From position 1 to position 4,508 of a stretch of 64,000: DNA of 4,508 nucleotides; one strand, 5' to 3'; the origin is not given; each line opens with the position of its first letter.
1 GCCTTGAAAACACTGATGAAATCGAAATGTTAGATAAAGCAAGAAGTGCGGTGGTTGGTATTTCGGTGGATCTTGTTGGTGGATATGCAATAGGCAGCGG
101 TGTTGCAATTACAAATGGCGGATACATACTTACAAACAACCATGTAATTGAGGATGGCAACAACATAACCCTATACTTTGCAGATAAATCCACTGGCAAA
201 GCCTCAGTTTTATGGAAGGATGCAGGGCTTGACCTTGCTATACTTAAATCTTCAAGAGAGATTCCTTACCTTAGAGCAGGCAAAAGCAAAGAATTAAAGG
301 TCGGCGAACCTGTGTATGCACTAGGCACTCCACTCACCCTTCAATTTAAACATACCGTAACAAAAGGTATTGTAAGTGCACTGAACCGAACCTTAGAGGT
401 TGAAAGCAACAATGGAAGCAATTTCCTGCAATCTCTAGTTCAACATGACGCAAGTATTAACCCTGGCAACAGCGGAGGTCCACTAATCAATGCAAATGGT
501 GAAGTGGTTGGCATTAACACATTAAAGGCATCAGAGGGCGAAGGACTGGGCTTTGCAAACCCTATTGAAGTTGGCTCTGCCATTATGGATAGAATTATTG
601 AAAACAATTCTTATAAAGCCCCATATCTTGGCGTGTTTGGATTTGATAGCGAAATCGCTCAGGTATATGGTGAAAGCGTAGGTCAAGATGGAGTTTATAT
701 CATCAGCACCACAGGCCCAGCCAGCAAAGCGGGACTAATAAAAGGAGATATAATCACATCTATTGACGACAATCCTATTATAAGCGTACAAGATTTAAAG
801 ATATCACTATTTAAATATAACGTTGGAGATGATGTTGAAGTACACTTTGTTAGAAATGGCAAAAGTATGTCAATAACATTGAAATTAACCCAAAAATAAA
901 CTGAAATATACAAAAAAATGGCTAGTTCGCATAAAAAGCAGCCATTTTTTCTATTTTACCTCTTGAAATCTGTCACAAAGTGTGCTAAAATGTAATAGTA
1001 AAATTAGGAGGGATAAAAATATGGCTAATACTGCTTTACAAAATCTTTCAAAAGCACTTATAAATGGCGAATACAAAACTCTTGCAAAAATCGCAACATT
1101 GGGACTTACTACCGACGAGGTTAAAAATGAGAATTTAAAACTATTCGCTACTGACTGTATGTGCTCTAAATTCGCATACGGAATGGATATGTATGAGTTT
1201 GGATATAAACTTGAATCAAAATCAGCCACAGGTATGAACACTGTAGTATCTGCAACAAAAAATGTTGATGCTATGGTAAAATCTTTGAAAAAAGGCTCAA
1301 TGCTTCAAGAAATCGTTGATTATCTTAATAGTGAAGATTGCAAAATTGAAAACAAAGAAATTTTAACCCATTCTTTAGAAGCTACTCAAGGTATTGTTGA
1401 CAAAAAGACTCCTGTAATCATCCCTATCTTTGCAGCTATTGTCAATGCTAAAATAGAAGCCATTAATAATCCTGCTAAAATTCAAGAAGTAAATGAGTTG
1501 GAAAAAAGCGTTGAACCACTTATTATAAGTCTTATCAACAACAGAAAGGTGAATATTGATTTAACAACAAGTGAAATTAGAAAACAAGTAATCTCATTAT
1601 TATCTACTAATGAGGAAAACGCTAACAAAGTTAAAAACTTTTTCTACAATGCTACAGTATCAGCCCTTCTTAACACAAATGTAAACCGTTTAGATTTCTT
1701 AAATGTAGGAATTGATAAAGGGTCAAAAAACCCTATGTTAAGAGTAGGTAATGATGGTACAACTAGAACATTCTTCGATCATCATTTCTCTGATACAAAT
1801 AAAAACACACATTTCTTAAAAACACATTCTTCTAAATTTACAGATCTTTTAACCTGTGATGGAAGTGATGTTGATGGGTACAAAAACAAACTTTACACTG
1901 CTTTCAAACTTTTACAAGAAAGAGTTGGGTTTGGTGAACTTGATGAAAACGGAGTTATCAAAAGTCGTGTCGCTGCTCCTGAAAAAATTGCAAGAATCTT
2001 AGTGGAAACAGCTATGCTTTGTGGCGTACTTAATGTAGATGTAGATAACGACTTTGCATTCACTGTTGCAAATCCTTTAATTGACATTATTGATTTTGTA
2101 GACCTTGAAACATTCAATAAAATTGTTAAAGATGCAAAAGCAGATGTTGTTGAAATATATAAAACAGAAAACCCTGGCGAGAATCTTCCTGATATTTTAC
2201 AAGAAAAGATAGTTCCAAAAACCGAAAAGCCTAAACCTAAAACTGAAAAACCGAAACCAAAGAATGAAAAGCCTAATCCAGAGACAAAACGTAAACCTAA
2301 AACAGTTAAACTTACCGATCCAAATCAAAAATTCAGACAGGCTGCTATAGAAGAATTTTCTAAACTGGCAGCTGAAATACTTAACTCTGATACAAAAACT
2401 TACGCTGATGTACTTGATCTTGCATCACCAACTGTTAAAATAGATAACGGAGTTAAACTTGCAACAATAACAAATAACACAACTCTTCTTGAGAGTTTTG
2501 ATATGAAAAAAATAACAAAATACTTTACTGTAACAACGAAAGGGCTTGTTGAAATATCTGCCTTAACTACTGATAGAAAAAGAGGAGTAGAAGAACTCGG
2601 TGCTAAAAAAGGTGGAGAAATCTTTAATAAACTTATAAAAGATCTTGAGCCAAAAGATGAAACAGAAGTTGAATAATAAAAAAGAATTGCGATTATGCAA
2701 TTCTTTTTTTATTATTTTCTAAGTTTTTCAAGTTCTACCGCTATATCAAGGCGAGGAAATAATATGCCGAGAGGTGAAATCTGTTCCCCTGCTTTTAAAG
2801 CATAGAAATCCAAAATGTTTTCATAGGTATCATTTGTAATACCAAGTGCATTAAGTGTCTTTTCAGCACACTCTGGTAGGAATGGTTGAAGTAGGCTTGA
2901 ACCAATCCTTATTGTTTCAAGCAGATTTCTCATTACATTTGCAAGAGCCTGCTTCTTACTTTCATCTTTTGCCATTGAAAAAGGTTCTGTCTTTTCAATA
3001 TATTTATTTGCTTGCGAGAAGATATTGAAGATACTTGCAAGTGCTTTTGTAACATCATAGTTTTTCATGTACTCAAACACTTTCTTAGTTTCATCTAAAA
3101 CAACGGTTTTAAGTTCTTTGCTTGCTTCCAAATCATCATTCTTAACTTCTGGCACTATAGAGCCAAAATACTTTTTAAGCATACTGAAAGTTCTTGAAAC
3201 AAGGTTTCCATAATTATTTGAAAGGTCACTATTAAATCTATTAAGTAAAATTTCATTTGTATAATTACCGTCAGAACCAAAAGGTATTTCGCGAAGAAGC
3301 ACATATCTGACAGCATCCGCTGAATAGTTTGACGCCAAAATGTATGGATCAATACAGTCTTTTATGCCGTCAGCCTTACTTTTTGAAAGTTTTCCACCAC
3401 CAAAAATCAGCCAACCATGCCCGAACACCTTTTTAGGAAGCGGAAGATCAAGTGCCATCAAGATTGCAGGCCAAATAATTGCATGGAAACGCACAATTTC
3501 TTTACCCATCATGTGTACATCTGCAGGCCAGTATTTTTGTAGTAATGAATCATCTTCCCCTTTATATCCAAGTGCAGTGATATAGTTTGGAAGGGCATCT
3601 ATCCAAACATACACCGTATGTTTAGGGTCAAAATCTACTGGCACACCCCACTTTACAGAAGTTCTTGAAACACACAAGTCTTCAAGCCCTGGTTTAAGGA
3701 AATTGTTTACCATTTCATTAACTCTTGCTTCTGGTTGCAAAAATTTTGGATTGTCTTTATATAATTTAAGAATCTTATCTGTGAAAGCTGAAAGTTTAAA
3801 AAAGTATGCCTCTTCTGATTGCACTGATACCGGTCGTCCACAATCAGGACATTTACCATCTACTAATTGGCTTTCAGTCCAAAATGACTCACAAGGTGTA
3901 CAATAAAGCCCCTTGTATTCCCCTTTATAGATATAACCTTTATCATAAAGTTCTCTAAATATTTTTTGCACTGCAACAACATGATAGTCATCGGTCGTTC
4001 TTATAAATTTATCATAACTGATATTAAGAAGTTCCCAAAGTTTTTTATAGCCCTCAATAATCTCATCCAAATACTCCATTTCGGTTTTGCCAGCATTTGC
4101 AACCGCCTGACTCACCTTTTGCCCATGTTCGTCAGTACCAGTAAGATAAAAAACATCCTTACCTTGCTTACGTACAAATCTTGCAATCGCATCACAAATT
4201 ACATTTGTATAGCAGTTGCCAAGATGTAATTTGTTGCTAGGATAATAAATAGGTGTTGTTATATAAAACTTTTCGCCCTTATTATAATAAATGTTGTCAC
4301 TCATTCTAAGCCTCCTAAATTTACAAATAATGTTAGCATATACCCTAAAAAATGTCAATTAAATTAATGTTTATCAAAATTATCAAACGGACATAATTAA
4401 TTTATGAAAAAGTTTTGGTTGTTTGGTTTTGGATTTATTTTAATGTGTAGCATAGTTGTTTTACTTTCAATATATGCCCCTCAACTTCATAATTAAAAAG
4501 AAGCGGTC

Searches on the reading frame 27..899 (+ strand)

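Call 39: search_protein_families(library=pfam, proteins=[window:27-899:+], max_evalue=0.0001)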
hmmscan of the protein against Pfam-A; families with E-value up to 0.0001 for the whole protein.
window:27-899:+ (290 aa): 4 families
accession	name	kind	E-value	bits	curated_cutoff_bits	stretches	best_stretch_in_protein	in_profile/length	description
PF13365.12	Trypsin_2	-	1.1e-33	117.4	27.6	1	23-163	1-144/144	Trypsin-like peptidase domain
PF00089.32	Trypsin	-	9.3e-18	65.3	20.6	1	21-180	25-213/220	Trypsin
PF13180.12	PDZ_2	-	7.9e-13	48.9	27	1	222-287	13-80/80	PDZ domain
PF17820.7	PDZ_6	-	5.2e-07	29.7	27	1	229-257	8-36/54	PDZ domain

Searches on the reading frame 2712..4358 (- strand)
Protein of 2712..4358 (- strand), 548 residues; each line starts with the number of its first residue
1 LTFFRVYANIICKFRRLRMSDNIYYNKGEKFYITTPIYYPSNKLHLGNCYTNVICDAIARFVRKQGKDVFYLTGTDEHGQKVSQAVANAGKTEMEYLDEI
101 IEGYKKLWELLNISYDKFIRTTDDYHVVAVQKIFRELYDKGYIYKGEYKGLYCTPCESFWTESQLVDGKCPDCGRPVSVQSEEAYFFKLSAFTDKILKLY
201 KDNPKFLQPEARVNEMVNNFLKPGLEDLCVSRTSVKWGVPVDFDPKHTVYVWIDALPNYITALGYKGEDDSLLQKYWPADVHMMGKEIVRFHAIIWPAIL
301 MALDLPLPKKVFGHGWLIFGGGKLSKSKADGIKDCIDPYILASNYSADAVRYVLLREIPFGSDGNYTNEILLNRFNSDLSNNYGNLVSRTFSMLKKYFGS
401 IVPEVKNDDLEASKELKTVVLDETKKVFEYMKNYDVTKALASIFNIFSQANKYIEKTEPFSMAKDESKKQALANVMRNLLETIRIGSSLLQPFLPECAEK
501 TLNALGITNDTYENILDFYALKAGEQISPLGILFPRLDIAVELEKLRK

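Call 39: search_protein_families(library=pfam, proteins=[window:2712-4358:-], max_evalue=0.0001)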
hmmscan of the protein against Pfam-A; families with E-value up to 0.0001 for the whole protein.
window:2712-4358:- (548 aa): 5 families
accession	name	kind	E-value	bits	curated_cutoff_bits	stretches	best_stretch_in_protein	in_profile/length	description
PF09334.17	tRNA-synt_1g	-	3.4e-103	345.9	20.1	2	178-390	177-390/391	tRNA synthetases class I (M)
PF00133.28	tRNA-synt_1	-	5e-25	88.5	22.7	2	27-242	21-244/414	tRNA synthetases class I (I, L, M and V)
PF19303.5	Anticodon_3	-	2.1e-11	44.4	23.5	1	411-536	9-134/152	Anticodon binding domain of methionyl tRNA ligase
PF01406.26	tRNA-synt_1e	-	5.8e-09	36.2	27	1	31-148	12-126/301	tRNA synthetases class I (C) catalytic domain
PF08264.19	Anticodon_1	-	2.2e-05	24.8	25.1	1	425-502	13-87/148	Anticodon-binding domain of tRNA ligase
